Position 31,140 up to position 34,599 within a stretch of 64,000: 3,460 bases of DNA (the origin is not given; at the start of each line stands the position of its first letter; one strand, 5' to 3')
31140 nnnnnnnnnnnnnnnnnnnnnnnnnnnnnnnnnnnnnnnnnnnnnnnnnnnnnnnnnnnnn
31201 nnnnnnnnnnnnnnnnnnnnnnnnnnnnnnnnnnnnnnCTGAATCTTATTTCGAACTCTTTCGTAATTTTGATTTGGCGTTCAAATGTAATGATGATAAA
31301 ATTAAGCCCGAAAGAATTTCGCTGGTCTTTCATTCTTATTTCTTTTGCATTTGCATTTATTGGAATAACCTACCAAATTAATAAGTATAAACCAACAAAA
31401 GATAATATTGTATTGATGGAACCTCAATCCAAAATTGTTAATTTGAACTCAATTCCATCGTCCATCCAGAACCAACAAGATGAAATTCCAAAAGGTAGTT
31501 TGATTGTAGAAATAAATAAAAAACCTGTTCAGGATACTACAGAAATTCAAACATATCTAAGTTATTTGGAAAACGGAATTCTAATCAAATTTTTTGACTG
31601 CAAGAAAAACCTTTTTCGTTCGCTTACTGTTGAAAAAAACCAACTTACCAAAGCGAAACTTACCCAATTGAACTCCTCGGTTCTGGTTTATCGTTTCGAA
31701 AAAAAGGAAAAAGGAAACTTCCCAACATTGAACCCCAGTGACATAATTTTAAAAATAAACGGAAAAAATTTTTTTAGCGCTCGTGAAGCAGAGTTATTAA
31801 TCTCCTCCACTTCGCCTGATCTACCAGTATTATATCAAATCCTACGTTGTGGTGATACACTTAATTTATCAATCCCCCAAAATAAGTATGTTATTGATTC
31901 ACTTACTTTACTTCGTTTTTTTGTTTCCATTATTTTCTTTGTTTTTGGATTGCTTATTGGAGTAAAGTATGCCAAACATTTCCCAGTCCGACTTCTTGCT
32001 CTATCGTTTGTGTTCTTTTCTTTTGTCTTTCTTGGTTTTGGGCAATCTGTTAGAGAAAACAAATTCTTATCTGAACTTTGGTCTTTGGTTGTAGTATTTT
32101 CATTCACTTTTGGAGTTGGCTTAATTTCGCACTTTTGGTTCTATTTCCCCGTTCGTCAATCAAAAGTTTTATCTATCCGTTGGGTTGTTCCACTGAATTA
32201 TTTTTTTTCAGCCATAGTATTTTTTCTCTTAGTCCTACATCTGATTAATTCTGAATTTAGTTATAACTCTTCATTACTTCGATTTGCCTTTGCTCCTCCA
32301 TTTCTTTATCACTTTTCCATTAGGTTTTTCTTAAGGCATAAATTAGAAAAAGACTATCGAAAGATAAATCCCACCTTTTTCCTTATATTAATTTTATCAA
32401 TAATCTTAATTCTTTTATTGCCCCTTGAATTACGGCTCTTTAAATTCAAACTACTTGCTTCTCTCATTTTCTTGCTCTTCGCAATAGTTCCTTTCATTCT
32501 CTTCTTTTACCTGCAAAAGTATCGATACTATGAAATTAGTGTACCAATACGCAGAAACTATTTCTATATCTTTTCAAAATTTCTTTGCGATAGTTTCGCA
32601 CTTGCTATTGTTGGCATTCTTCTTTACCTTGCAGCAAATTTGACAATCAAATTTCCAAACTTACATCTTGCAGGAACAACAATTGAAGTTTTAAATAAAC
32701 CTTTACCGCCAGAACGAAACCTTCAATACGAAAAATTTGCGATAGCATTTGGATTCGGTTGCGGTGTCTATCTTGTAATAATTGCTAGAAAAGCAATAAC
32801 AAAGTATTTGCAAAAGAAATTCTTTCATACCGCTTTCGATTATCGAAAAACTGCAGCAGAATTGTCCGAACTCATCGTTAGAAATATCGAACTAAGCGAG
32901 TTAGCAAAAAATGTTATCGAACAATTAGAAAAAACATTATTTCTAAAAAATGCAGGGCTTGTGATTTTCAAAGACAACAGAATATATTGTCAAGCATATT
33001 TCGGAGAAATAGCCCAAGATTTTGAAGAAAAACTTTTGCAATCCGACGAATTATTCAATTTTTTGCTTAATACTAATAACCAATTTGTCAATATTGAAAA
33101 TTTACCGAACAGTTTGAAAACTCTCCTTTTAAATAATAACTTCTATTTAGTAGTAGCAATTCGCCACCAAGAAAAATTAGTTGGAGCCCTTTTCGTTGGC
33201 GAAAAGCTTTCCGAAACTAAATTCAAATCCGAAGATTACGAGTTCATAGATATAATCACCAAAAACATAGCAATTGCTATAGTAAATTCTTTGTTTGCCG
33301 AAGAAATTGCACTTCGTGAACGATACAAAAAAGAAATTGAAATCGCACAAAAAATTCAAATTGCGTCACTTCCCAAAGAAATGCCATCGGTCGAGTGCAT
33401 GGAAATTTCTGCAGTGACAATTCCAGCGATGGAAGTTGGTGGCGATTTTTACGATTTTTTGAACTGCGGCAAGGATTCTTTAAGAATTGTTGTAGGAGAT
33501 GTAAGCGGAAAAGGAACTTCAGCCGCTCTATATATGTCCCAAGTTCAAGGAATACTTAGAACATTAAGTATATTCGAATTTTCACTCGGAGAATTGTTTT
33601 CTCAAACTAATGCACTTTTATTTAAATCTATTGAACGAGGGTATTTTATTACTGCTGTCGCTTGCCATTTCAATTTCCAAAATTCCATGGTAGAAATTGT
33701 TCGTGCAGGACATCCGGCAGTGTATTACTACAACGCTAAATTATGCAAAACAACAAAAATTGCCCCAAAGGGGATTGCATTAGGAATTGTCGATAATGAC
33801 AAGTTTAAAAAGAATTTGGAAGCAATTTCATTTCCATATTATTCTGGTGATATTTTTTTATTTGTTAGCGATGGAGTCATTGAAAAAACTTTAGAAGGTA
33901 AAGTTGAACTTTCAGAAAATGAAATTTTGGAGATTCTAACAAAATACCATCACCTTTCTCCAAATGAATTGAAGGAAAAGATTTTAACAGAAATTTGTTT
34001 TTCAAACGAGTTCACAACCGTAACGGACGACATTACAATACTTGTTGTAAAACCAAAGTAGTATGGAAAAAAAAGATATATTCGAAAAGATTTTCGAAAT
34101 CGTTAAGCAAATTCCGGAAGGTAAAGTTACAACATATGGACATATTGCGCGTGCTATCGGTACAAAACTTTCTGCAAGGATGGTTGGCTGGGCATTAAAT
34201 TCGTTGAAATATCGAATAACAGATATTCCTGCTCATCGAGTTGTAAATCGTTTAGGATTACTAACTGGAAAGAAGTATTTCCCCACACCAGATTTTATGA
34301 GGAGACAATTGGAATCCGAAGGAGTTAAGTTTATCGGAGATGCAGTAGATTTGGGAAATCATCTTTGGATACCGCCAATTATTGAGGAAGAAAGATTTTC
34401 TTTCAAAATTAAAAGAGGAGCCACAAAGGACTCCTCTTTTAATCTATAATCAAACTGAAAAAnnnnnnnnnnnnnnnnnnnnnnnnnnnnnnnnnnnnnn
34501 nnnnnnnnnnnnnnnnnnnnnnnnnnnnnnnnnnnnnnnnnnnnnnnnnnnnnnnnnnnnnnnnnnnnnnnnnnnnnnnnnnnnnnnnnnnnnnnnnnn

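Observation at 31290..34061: Periplasmic PDZ-like repeats fused through a polytopic membrane domain to GAF plus PP2C phosphatase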

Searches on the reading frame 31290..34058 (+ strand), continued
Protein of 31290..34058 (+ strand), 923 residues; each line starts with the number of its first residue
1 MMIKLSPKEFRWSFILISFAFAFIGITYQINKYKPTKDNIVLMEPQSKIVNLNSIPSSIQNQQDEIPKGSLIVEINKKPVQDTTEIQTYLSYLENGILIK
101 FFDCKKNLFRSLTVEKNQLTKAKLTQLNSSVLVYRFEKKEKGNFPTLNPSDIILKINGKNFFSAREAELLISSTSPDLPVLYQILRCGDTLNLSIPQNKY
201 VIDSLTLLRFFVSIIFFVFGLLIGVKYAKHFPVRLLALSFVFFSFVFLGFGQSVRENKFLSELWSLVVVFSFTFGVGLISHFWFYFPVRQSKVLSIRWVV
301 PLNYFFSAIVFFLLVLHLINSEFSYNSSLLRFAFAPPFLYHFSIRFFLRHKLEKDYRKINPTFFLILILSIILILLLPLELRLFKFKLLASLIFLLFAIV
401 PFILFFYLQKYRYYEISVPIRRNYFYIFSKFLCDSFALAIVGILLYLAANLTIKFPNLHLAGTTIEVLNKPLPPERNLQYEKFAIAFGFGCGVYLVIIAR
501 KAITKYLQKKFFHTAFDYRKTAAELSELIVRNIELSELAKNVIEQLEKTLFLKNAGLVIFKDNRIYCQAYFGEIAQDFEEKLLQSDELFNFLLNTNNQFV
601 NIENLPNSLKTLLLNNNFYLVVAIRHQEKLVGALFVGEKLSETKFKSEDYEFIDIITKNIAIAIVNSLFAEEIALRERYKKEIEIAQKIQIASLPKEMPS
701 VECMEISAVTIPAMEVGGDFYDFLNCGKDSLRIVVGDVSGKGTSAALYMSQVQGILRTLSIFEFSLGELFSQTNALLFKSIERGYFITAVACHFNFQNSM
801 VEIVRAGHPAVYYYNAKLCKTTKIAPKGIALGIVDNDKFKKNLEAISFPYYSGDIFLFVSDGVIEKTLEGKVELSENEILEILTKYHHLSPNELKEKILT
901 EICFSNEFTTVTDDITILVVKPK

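Call 57: search_protein_families(library=pfam, proteins=[L017:9077-11659:+, L034:9419-11983:+, L045:9042-11531:+, L047:8901-11468:+, L049:8876-11455:+, L042:8948-11539:+, L075:8870-11398:+, L010:8804-10891:+, P0005, P0006], max_evalue=0.01)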
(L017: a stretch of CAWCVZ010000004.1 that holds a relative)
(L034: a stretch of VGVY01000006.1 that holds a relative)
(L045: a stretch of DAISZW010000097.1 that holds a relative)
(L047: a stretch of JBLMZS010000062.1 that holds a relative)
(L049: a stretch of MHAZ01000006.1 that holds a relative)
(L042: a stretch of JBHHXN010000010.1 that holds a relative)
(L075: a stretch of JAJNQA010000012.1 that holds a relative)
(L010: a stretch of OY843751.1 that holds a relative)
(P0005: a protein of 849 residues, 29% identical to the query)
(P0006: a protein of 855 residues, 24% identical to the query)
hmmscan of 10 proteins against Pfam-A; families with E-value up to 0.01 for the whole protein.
L017:9077-11659:+ (861 aa): 6 families
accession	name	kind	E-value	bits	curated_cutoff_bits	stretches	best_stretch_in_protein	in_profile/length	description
PF07228.17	SpoIIE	-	8.2e-40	137.2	25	1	668-860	2-191/192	Stage II sporulation protein E (SpoIIE)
PF13492.12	GAF_3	-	1.2e-06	29.3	27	1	533-596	69-129/129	GAF domain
PF13185.12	GAF_2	-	6.8e-05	23.5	28.6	1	523-595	65-136/136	GAF domain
PF17820.7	PDZ_6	-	0.0004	20.5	27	1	63-114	4-54/54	PDZ domain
PF01590.32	GAF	-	0.00063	20.7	22.4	1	549-594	90-133/133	GAF domain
PF13180.12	PDZ_2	-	0.00083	20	27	1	72-124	27-79/80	PDZ domain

L034:9419-11983:+ (855 aa): 3 families
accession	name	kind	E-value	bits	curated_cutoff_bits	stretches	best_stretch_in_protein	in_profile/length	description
PF07228.17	SpoIIE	-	1.2e-36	126.9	25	1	662-854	2-191/192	Stage II sporulation protein E (SpoIIE)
PF13492.12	GAF_3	-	7.1e-08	33.4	27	1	527-600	57-129/129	GAF domain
PF17820.7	PDZ_6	-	0.00044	20.4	27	1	63-93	2-32/54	PDZ domain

L045:9042-11531:+ (830 aa): 6 families
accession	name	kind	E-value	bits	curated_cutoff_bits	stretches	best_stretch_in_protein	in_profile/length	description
PF07228.17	SpoIIE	-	4.8e-35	121.7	25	1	663-827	2-164/192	Stage II sporulation protein E (SpoIIE)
PF13492.12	GAF_3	-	1.6e-09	38.7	27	1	522-601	52-129/129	GAF domain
PF13185.12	GAF_2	-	1.3e-07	32.3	28.6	1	458-600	4-136/136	GAF domain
PF17820.7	PDZ_6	-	0.00014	22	27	1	66-95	8-37/54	PDZ domain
PF13180.12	PDZ_2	-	0.00027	21.6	27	1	71-123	27-79/80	PDZ domain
PF01590.32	GAF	-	0.0014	19.6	22.4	1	554-599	90-133/133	GAF domain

L047:8901-11468:+ (856 aa): 6 families
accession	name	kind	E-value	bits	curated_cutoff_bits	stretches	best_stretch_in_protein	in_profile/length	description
PF07228.17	SpoIIE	-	2e-42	145.8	25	1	663-855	2-191/192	Stage II sporulation protein E (SpoIIE)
PF13185.12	GAF_2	-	2.9e-06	28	28.6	1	463-600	5-136/136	GAF domain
PF17820.7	PDZ_6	-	1.8e-05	24.8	27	1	65-100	1-37/54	PDZ domain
PF13492.12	GAF_3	-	7.7e-05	23.6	27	1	547-601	77-129/129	GAF domain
PF13180.12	PDZ_2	-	0.00032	21.4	27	1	59-127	9-77/80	PDZ domain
PF01590.32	GAF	-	0.0014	19.6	22.4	1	554-599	90-133/133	GAF domain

L049:8876-11455:+ (860 aa): 4 families
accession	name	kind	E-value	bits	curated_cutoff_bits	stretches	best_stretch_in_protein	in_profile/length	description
PF07228.17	SpoIIE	-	1.5e-43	149.4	25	1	667-859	2-191/192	Stage II sporulation protein E (SpoIIE)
PF13492.12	GAF_3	-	5.3e-08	33.8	27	1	527-605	52-129/129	GAF domain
PF17820.7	PDZ_6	-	0.00025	21.2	27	1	73-98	5-30/54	PDZ domain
PF13185.12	GAF_2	-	0.0016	19.1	28.6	1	560-604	93-136/136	GAF domain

L042:8948-11539:+ (864 aa): 2 families
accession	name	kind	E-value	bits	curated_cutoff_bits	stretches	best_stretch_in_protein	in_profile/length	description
PF07228.17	SpoIIE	-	4.4e-34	118.5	25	1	659-861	2-191/192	Stage II sporulation protein E (SpoIIE)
PF00672.30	HAMP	-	2.3e-07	31.4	25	1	551-598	5-52/53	HAMP domain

L075:8870-11398:+ (843 aa): 2 families
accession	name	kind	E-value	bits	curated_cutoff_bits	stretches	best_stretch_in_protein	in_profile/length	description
PF07228.17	SpoIIE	-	6.2e-50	170.3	25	1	647-842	1-191/192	Stage II sporulation protein E (SpoIIE)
PF19606.4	DUF6111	-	3.3e-05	24.6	24.1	1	539-594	27-81/87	Family of unknown function (DUF6111)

L010:8804-10891:+ (696 aa): 5 families
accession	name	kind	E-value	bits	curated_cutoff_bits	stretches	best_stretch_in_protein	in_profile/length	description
PF07228.17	SpoIIE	-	1.3e-43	149.6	25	1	500-695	1-191/192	Stage II sporulation protein E (SpoIIE)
PF13185.12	GAF_2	-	1.1e-12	48.8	28.6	1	301-438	3-136/136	GAF domain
PF13492.12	GAF_3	-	2e-11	44.8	27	1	303-439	3-129/129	GAF domain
PF01590.32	GAF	-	8.1e-06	26.8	22.4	1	303-437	3-133/133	GAF domain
PF08839.17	CDT1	-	0.0042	17.8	22.6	1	334-389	99-155/170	DNA replication factor CDT1 like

P0005 (849 aa): 5 families
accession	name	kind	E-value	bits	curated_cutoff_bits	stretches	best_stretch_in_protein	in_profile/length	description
PF07228.17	SpoIIE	-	7.2e-40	137.4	25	1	658-847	3-190/192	Stage II sporulation protein E (SpoIIE)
PF13492.12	GAF_3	-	3.5e-06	27.9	27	1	525-595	60-129/129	GAF domain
PF17820.7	PDZ_6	-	2.3e-05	24.5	27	1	66-95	8-37/54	PDZ domain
PF13185.12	GAF_2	-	0.0012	19.5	28.6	1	549-594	92-136/136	GAF domain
PF01590.32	GAF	-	0.0023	18.9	22.4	1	551-593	93-133/133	GAF domain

P0006 (855 aa): 3 families
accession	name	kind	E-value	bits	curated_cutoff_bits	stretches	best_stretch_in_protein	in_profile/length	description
PF07228.17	SpoIIE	-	1.4e-39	136.5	25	1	662-854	2-191/192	Stage II sporulation protein E (SpoIIE)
PF13492.12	GAF_3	-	1.5e-07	32.3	27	1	512-600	43-129/129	GAF domain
PF18765.7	Polbeta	-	0.00032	21.2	26.9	1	556-621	4-68/93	Polymerase beta, Nucleotidyltransferase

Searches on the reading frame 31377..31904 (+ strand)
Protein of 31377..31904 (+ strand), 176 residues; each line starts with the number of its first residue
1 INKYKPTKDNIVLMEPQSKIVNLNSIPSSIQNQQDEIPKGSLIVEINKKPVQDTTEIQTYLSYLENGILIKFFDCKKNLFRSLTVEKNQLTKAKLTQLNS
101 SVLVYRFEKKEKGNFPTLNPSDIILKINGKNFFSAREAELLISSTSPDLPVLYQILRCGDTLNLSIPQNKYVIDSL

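Call 60: search_solved_structures(query=window:31377-31904:+, max_evalue=10, show_alignments=3)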
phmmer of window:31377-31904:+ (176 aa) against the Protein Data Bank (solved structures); distinct sequences matched with E-value up to 10: 8.
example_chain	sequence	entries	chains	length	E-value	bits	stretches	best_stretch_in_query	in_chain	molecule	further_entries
6rk4_A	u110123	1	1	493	0.00089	22.2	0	36-67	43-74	Lysostaphin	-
3pv2_A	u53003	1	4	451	0.032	17.1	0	36-71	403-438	DegQ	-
3pv3_A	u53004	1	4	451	0.032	17.1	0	36-71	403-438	DegQ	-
3pv5_A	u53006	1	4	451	0.033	17.1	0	36-71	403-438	DegQ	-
4ynn_A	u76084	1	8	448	0.1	15.5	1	36-95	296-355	Protease DO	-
2p3w_A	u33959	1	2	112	0.28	14.1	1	28-162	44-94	Probable serine protease HTRA3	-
9nzj_A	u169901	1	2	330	1.3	11.9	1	115-169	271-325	peptidase Do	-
8ppr_P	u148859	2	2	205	1.4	11.8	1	35-125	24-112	Polyamine-modulated factor 1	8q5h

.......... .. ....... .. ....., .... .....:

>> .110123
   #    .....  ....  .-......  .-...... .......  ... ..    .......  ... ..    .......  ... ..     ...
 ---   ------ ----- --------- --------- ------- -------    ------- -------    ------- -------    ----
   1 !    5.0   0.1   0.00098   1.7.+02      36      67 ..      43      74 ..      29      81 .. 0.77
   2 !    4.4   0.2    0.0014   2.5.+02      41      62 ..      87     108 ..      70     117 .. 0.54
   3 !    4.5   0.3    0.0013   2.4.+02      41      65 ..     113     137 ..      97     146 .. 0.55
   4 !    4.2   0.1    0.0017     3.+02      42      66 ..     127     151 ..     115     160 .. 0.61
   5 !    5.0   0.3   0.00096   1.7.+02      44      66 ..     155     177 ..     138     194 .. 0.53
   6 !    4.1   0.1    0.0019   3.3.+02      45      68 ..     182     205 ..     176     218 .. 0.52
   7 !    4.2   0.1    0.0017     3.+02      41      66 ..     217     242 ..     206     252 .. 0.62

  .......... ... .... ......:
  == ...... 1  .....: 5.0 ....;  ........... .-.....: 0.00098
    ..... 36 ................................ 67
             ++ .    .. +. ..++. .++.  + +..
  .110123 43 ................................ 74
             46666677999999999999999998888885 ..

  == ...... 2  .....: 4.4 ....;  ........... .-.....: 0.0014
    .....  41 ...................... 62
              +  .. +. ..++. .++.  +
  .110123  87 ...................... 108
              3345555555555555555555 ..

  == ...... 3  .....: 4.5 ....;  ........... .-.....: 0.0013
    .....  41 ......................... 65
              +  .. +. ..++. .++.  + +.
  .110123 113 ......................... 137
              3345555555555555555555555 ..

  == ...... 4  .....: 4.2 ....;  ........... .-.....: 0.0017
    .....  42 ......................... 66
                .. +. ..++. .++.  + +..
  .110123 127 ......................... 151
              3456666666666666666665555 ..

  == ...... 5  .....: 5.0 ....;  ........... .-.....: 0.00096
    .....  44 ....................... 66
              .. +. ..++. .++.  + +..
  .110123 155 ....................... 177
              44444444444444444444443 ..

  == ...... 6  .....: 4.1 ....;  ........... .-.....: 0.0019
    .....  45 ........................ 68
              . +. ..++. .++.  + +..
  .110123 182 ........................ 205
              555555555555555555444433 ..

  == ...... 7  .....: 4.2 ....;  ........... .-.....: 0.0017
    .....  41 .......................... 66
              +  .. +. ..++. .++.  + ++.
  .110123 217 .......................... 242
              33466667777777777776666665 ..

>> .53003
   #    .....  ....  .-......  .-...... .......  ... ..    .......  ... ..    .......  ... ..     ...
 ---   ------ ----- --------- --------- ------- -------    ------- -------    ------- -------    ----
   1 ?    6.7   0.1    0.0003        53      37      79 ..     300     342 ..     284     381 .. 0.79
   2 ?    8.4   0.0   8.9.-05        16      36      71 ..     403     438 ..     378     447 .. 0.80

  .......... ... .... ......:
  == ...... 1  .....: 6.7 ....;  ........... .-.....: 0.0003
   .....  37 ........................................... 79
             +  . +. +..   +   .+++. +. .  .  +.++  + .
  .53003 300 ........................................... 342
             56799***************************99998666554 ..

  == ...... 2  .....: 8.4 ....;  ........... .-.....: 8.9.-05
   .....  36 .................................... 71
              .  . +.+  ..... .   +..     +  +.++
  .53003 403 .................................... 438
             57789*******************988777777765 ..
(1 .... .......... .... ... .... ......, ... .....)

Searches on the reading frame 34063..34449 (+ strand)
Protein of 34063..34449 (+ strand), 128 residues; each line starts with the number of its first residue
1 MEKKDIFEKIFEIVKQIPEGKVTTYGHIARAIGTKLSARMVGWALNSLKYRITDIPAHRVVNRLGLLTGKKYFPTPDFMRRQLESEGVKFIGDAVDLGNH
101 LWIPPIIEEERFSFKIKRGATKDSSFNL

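Call 9: search_protein_families(library=pfam, proteins=[window:34063-34449:+], max_evalue=0.001)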
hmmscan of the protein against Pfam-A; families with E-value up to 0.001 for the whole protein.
window:34063-34449:+ (128 aa): 1 family
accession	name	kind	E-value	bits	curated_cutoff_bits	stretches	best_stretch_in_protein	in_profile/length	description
PF01035.26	DNA_binding_1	-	7.8e-21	74.2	27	1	7-88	3-81/81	6-O-methylguanine DNA methyltransferase, DNA binding domain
